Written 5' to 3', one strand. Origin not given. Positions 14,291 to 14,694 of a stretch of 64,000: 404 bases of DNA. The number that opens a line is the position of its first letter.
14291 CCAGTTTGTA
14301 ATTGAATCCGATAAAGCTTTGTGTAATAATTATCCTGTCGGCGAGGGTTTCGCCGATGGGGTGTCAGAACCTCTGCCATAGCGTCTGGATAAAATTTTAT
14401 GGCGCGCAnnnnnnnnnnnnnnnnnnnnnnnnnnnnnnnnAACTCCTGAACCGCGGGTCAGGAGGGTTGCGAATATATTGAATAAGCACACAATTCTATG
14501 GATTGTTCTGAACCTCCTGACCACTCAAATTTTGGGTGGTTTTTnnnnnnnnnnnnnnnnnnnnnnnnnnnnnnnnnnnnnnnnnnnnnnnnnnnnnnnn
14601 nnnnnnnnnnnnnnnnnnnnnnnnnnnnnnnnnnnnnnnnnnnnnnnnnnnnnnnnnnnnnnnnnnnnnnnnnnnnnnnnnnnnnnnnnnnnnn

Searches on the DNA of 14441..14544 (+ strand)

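Call 76: build_rna_model(alignment_id=A5, structure=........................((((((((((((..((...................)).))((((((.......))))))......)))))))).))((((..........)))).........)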
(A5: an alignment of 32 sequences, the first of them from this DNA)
Model R1 built from alignment A5 (32 sequences, 127 columns); structure: as given.
model positions 105; base pairs 24; branch points 2; effective number of sequences 1.78; information 0.59 bits per position. Calibrated on 0.2 Mb of random sequence (short: E-values are rough).
structure used (alignment columns):
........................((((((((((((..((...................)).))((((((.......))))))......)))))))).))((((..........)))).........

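Call 77: search_with_rna_model(model_id=R1, sources=[window, L001, L002, L003, L004, L005, L006, L007, L008, L009, L010, L011, L012, L013, L014, L015, L016, L017, L018, L019, L020, L021, L022, L023, L024, L025, L026, L027, L028, L029, L030, L031, L032, L033, L034, L035, L036, L037, L038, L039, L040, L041, L042, L043, L044, L045, L046, L047, L048, L049], max_evalue=1, make_alignment=true)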
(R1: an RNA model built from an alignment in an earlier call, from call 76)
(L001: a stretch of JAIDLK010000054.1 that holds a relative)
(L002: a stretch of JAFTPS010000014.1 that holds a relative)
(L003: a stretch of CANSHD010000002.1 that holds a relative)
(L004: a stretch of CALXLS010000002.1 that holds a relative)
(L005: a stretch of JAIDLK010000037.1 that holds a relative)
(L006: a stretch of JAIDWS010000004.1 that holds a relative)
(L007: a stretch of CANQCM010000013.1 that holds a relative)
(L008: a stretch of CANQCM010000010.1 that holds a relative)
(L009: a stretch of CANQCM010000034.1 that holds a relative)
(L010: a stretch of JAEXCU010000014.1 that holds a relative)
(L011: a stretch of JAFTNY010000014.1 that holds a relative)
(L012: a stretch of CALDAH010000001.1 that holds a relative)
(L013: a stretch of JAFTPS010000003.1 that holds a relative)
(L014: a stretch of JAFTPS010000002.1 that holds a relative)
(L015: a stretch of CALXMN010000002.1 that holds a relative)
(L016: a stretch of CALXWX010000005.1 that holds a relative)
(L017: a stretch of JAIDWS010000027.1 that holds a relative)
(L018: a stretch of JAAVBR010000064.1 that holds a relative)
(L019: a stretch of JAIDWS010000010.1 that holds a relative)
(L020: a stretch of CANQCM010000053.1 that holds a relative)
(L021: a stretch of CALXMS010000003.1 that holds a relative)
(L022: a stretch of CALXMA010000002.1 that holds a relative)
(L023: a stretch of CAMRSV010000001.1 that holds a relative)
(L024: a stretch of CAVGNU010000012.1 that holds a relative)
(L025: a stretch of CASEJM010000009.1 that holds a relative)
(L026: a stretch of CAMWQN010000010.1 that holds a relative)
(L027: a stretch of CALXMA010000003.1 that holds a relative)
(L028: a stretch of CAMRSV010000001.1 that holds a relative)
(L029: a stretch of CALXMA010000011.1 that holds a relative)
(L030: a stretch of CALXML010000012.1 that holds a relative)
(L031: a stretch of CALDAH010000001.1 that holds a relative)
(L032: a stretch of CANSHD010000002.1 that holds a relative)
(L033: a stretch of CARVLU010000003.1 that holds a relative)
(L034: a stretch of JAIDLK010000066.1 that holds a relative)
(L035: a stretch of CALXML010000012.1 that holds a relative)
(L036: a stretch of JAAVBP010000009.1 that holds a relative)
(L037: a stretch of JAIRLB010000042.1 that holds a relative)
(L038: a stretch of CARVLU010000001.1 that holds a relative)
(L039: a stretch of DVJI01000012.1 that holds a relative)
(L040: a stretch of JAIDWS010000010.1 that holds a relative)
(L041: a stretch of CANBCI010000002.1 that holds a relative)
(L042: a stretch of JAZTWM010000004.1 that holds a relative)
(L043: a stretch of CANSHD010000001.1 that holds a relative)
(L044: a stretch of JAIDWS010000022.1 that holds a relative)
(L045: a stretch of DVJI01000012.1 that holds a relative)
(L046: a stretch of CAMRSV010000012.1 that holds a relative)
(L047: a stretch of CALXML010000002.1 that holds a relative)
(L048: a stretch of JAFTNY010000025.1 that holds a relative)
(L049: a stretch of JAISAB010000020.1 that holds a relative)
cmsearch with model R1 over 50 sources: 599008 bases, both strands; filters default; matches with E-value up to 1: 76.
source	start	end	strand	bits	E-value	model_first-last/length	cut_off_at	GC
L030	5455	5558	+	111.9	5.8e-24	1-105/105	no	0.38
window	14441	14544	+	110.4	1.3e-23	1-105/105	no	0.43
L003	5598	5699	+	108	5.3e-23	1-105/105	no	0.43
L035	5489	5590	+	107.1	8.7e-23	1-105/105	no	0.38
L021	3621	3724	-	106.8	9.9e-23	1-105/105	no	0.4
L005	1994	2096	+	105.5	2.1e-22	1-105/105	no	0.45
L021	5381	5486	+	105.2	2.5e-22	1-105/105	no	0.4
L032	5459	5562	+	103.8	5.5e-22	1-105/105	no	0.46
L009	5470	5572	+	103.3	7.2e-22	1-105/105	no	0.39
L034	3674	3777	+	103.1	8.1e-22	1-105/105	no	0.47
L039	5419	5520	+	102.6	1e-21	1-105/105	no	0.41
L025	1581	1686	+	102.5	1.1e-21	1-105/105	no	0.41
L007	500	604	+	101.2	2.2e-21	1-105/105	no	0.4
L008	5321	5431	+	101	2.6e-21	1-105/105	no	0.39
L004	5490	5597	+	100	4.6e-21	1-105/105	no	0.44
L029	5476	5576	+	99.4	6.2e-21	1-105/105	no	0.44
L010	5436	5540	+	99.4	6.2e-21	1-105/105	no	0.46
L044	8304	8409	+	99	7.7e-21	1-105/105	no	0.42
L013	5431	5535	+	96.5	3.2e-20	1-105/105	no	0.44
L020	675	780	+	93.4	1.7e-19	1-105/105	no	0.42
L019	2008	2111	-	93.3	1.9e-19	1-105/105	no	0.46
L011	5452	5559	+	93.3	1.9e-19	1-105/105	no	0.42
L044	10122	10223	-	90.9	7.3e-19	1-105/105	no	0.42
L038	5485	5590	+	90.9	7.3e-19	1-105/105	no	0.48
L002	5394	5494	+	88.9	2.1e-18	1-105/105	no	0.44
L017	9652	9757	-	84.2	3e-17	1-105/105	no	0.45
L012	5462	5572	+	82.5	7.6e-17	1-105/105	no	0.43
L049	5425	5529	+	79.3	4.7e-16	1-105/105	no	0.52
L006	5424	5526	+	72.1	2.6e-14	1-105/105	no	0.45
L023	5483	5582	+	71.8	3e-14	1-105/105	no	0.42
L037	4497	4598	+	71.7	3.2e-14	1-105/105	no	0.44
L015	5505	5610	+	70.8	5.3e-14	1-105/105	no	0.42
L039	9816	9922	+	70.5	6.4e-14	1-105/105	no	0.37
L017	2976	3079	-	69.5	1.1e-13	1-105/105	no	0.44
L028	5444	5550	+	69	1.5e-13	1-105/105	no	0.4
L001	5410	5514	+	68.9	1.5e-13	1-105/105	no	0.42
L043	8213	8312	+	62.8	4.6e-12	1-105/105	no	0.45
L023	2680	2783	-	62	7.3e-12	1-105/105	no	0.44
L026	1418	1516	-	58.9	4e-11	1-105/105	no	0.38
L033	6713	6811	-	57.1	1.1e-10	1-105/105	no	0.36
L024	6359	6469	+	52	1.9e-09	1-105/105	no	0.44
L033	6451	6553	-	51.5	2.6e-09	1-105/105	no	0.38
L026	5272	5390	+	45.5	7.1e-08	1-105/105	no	0.44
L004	6938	7063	+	42.3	4.3e-07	1-105/105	no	0.45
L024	2589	2711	+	41.4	7.1e-07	1-105/105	no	0.46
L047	5355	5476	+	38.8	3e-06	1-105/105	no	0.43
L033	5584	5703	+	38.8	3e-06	1-105/105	no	0.43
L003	11805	11934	-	37.7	5.5e-06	1-105/105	no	0.53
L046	5590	5718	+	37.4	6.4e-06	1-105/105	no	0.46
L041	5589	5717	+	36.3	1.2e-05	1-105/105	no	0.48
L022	5421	5551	+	35.9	1.5e-05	1-105/105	no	0.49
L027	5431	5554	+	34.6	3e-05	1-105/105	no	0.44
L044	5424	5552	+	33.7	5e-05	1-105/105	no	0.49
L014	5414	5531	+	33.3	6.3e-05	1-105/105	no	0.49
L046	8229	8351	-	32.9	8e-05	1-105/105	no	0.48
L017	5437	5556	+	32.8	8.3e-05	1-105/105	no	0.5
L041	63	182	-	28.3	0.001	1-105/105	no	0.5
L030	5448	5554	-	28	0.0012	1-105/105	no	0.37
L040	5644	5761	+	27.8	0.0014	1-105/105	no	0.52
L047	3774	3900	-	26.2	0.0033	1-105/105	no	0.47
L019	2418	2537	+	23.2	0.018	1-105/105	no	0.49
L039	5416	5516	-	20.7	0.073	1-105/105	no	0.42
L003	5591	5695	-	20.7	0.073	1-105/105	no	0.43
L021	5377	5479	-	19.8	0.12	1-105/105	no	0.39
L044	8302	8405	-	18.3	0.27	1-105/105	no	0.42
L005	1988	2090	-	17.9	0.33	1-105/105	no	0.45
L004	5483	5593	-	17.7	0.39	1-105/105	no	0.43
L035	5488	5586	-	17.5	0.43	1-105/105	no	0.39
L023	2684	2787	+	17.5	0.43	1-105/105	no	0.44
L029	5470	5572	-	16.7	0.66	1-105/105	no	0.44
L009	5467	5565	-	16.6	0.69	1-105/105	no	0.37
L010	5430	5536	-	16.3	0.83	1-105/105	no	0.45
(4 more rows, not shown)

Alignment A6: 76 matches aligned to the model, 227 columns, each read 5' to 3' on its own strand. Consensus structure (alignment columns), stored with it:
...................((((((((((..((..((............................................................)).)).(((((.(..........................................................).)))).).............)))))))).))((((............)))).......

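Call 79: search_with_rna_model(model_id=R1, sources=[window, L001, L002, L003, L004, L005, L006, L007, L008, L009, L010, L011, L012, L013, L015, L017, L019, L020, L021, L023, L024, L025, L026, L028, L029, L030, L032, L033, L034, L035, L037, L038, L039, L043, L044, L049], max_evalue=1e-8, make_alignment=true)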
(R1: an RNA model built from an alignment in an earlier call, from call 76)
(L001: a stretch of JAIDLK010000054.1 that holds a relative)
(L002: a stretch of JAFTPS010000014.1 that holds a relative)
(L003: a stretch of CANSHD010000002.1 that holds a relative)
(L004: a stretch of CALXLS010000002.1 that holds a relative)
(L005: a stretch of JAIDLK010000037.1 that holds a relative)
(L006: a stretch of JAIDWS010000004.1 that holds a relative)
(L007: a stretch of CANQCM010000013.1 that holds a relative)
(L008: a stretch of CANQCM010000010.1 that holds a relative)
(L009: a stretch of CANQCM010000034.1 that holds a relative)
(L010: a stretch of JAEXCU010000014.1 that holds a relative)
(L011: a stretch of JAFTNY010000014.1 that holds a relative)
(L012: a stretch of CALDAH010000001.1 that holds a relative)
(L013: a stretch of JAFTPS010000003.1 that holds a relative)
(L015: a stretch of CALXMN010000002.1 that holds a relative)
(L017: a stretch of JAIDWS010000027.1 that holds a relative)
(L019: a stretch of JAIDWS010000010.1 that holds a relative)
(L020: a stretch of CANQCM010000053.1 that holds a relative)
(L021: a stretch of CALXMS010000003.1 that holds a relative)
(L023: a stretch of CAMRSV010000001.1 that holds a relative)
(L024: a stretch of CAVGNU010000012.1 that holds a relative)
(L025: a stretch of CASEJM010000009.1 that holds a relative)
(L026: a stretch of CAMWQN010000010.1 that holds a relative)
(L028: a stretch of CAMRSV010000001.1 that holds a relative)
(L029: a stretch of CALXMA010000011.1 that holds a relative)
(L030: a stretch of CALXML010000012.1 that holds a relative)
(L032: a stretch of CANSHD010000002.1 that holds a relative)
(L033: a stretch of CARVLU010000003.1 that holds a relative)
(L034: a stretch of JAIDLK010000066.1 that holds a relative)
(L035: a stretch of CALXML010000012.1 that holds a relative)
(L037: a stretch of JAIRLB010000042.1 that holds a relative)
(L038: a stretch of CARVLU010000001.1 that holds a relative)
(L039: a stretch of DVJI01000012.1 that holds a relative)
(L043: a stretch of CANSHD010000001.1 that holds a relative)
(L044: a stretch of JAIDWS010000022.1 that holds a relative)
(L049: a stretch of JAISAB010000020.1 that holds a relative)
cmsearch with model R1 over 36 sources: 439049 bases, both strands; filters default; matches with E-value up to 1e-8: 43.
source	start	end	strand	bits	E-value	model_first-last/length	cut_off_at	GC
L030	5455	5558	+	111.9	4.3e-24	1-105/105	no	0.38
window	14441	14544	+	110.4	9.8e-24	1-105/105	no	0.43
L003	5598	5699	+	108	3.9e-23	1-105/105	no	0.43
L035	5489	5590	+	107.1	6.4e-23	1-105/105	no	0.38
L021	3621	3724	-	106.8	7.3e-23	1-105/105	no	0.4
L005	1994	2096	+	105.5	1.6e-22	1-105/105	no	0.45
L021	5381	5486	+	105.2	1.9e-22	1-105/105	no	0.4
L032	5459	5562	+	103.8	4.1e-22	1-105/105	no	0.46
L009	5470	5572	+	103.3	5.3e-22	1-105/105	no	0.39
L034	3674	3777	+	103.1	6e-22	1-105/105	no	0.47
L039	5419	5520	+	102.6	7.6e-22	1-105/105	no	0.41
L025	1581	1686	+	102.5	8.4e-22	1-105/105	no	0.41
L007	500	604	+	101.2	1.6e-21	1-105/105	no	0.4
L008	5321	5431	+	101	1.9e-21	1-105/105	no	0.39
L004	5490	5597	+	100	3.3e-21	1-105/105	no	0.44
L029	5476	5576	+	99.4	4.5e-21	1-105/105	no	0.44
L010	5436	5540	+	99.4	4.6e-21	1-105/105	no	0.46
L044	8304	8409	+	99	5.6e-21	1-105/105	no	0.42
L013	5431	5535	+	96.5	2.3e-20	1-105/105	no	0.44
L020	675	780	+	93.4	1.3e-19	1-105/105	no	0.42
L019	2008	2111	-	93.3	1.4e-19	1-105/105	no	0.46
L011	5452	5559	+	93.3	1.4e-19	1-105/105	no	0.42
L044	10122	10223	-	90.9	5.3e-19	1-105/105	no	0.42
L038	5485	5590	+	90.9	5.4e-19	1-105/105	no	0.48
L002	5394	5494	+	88.9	1.6e-18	1-105/105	no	0.44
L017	9652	9757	-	84.2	2.2e-17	1-105/105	no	0.45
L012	5462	5572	+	82.5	5.6e-17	1-105/105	no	0.43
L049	5425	5529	+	79.3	3.4e-16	1-105/105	no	0.52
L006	5424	5526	+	72.1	1.9e-14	1-105/105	no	0.45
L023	5483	5582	+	71.8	2.2e-14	1-105/105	no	0.42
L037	4497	4598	+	71.7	2.4e-14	1-105/105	no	0.44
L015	5505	5610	+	70.8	3.9e-14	1-105/105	no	0.42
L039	9816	9922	+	70.5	4.7e-14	1-105/105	no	0.37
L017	2976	3079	-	69.5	8.1e-14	1-105/105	no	0.44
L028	5444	5550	+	69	1.1e-13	1-105/105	no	0.4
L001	5410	5514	+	68.9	1.1e-13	1-105/105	no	0.42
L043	8213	8312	+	62.8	3.4e-12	1-105/105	no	0.45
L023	2680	2783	-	62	5.4e-12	1-105/105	no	0.44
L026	1418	1516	-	58.9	2.9e-11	1-105/105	no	0.38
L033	6713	6811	-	57.1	8.1e-11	1-105/105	no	0.36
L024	6359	6469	+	52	1.4e-09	1-105/105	no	0.44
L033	6451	6553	-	51.5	1.9e-09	1-105/105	no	0.38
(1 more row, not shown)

Alignment A7: 43 matches aligned to the model, 127 columns, each read 5' to 3' on its own strand. Consensus structure (alignment columns), stored with it:
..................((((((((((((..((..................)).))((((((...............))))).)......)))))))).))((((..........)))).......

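Call 93: search_with_rna_model(model_id=R1, sources=[L050, L051, L052, L053, L054, L055, L056, L057, L058, L059, L060, L061, L062, L063, L064, L065, L066, L067, L068, L069, L070, L071, L072, L073, L074, L075, L076, L077, L078, L079, L080, L081, L082, L083, L084, L085, L086, L087, L088, L089, L090, L091, L092, L093, L094, L095, L096, L097, L098, L099, L100, L101, L102, L103, L104, L105, L106, L107, L108, L109, L110, L111, L112, L113, L114, L115, L116, L117, L118, L119, L120, L121, L122, L123, L124, L125, L126, L127, L128, L129], max_evalue=0.0001)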
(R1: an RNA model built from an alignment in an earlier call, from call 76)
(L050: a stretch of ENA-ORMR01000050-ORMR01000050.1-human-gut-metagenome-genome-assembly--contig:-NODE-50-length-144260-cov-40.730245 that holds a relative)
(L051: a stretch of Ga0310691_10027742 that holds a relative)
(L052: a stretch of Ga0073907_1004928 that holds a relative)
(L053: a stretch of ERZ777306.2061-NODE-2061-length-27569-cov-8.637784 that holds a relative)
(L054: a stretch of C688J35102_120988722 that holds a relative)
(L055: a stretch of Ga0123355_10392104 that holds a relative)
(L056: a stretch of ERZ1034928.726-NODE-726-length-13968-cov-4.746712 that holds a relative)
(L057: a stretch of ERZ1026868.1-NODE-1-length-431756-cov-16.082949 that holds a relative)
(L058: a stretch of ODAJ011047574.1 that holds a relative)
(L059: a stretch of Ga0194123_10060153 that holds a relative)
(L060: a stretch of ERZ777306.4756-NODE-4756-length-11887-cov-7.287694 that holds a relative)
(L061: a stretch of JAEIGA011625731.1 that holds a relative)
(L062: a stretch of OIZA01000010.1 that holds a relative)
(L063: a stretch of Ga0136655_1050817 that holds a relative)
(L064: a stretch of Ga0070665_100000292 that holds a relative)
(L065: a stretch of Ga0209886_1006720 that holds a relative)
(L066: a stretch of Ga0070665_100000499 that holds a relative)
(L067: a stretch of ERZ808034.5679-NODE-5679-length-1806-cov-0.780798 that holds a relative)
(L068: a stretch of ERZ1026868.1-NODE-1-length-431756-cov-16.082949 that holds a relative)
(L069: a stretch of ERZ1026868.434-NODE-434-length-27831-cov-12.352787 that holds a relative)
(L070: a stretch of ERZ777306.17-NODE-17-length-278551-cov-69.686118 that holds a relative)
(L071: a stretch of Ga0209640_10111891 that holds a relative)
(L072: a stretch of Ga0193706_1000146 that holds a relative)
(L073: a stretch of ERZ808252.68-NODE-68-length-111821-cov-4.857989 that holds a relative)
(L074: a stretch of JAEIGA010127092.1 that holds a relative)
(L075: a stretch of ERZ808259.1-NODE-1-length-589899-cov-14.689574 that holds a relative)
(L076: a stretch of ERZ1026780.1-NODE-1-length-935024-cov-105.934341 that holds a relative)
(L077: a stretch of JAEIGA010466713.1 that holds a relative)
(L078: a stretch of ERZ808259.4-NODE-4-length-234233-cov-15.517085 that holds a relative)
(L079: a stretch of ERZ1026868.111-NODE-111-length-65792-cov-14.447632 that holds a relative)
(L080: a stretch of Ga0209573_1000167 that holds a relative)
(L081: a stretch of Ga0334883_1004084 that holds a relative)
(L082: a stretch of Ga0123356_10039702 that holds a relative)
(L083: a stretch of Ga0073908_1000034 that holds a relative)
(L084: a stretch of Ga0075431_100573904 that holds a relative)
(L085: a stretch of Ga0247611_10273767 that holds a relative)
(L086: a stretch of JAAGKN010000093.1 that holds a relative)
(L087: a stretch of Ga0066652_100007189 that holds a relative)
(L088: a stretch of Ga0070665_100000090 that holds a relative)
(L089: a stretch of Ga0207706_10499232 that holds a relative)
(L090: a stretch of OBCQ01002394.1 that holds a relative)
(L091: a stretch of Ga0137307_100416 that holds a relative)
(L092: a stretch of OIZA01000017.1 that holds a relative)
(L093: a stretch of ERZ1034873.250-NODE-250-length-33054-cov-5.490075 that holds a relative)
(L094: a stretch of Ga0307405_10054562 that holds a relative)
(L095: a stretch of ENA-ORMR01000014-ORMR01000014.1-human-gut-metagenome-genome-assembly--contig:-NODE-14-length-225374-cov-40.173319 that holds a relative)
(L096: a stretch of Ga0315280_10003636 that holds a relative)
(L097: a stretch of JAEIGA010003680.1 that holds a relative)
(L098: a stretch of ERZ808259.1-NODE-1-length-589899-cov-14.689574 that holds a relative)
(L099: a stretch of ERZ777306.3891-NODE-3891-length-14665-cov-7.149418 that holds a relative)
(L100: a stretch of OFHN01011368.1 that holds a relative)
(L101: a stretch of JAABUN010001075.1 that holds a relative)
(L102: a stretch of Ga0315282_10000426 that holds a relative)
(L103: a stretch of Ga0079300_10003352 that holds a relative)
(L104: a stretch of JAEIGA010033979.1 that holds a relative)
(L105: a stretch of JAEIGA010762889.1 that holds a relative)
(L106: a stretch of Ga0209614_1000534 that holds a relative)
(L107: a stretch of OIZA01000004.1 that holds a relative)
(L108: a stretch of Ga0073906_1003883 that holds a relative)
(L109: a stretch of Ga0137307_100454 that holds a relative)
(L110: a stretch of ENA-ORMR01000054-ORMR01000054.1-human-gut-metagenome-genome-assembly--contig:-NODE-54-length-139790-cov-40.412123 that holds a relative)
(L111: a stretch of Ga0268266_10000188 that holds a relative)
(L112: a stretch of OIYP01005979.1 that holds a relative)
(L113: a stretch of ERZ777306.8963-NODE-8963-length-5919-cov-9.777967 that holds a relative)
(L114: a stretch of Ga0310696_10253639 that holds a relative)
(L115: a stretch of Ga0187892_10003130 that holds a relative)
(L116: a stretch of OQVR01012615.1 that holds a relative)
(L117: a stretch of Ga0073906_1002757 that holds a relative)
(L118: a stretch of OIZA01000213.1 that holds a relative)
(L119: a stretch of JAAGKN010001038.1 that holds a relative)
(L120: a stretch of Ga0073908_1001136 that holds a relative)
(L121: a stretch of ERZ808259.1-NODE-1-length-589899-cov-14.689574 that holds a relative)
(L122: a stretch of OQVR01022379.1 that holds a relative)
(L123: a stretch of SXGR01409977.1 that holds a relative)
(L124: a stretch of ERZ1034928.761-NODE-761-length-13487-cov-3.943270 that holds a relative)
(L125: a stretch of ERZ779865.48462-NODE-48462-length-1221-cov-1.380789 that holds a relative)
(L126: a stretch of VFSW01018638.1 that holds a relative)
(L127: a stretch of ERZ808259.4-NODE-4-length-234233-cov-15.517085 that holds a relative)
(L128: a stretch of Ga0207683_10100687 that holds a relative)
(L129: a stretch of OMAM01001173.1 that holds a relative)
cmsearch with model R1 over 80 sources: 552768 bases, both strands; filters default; matches with E-value up to 0.0001: 58.
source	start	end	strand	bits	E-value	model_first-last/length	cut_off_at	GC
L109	2012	2114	+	109.2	2.5e-23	1-105/105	no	0.46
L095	5222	5323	-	107.7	5.6e-23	1-105/105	no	0.41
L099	9560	9662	+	107.5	6.4e-23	1-105/105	no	0.45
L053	72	175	+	106.6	1e-22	1-105/105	no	0.43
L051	693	798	-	106.4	1.2e-22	1-105/105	no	0.44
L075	6747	6851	+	104.2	3.9e-22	1-105/105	no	0.42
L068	6522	6626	+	104.2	4e-22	1-105/105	no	0.42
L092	8136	8240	+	104.2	4e-22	1-105/105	no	0.42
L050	10060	10162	-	103.8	5e-22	1-105/105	no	0.45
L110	2157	2258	-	102.6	9.5e-22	1-105/105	no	0.41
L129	6328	6432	-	102.5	1e-21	1-105/105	no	0.46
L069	8242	8346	-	102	1.3e-21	1-105/105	no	0.42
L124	3554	3658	+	102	1.3e-21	1-105/105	no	0.42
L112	2107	2212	+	101.6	1.7e-21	1-105/105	no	0.42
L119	1129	1231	+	101.2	2.1e-21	1-105/105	no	0.44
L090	271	375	+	100.5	3.1e-21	1-105/105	no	0.41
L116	1883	1987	-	100.5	3.1e-21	1-105/105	no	0.41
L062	536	640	+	100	4.2e-21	1-105/105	no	0.43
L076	3461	3565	+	98.8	7.9e-21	1-105/105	no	0.43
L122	399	503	+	98.8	7.9e-21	1-105/105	no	0.43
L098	6332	6436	+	97.9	1.4e-20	1-105/105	no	0.44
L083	7516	7619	+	97.9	1.4e-20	1-105/105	no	0.41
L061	317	425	+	97.4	1.7e-20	1-105/105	no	0.41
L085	1135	1242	+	96.5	2.9e-20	1-105/105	no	0.39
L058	1965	2070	-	96.5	3e-20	1-105/105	no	0.47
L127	627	733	-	96.3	3.3e-20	1-105/105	no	0.44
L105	899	1006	-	96.2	3.5e-20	1-105/105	no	0.43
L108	9718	9820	+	96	3.8e-20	1-105/105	no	0.46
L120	88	190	+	96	3.8e-20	1-105/105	no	0.46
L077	1846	1953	+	95.7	4.7e-20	1-105/105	no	0.41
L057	120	226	-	95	6.9e-20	1-105/105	no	0.45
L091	242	344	+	94.6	8.2e-20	1-105/105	no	0.47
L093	797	902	-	94.3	9.8e-20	1-105/105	no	0.45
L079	1919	2024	+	94.3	1e-19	1-105/105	no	0.46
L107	4073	4178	-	94.3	1e-19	1-105/105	no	0.46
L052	5312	5417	+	94.2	1e-19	1-105/105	no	0.44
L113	5589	5694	-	94.2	1e-19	1-105/105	no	0.44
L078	7656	7761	+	93.4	1.6e-19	1-105/105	no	0.46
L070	2558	2662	+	93.1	2e-19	1-105/105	no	0.46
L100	2398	2502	+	93.1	2e-19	1-105/105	no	0.46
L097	7195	7297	+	92.6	2.6e-19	1-105/105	no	0.44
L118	455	561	-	91.4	4.9e-19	1-105/105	no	0.46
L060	4740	4840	+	90.4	8.8e-19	1-105/105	no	0.47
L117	621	721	+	90.4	8.8e-19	1-105/105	no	0.47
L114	787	895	+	90.3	9.4e-19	1-105/105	no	0.39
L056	4074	4178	-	89.4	1.6e-18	1-105/105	no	0.44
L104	163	275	-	89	1.9e-18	1-105/105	no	0.43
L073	5352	5456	-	88.8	2.2e-18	1-105/105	no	0.43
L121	12358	12462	-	88.8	2.2e-18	1-105/105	no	0.43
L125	1069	1173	-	88.7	2.2e-18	1-105/105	no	0.42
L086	1541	1646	-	88.6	2.3e-18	1-105/105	no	0.37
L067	1358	1464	-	87.1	5.7e-18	1-105/105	no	0.41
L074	2085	2193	-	84.5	2.4e-17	1-105/105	no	0.45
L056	7405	7511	+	79.9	3e-16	1-105/105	no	0.38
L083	3231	3336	+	68.4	1.8e-13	1-105/105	no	0.48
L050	1802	1912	+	65.9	7.4e-13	1-105/105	no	0.39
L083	8904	9009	-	60.8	1.3e-11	1-105/105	no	0.43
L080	4140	4243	-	57.1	1e-10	1-105/105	no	0.56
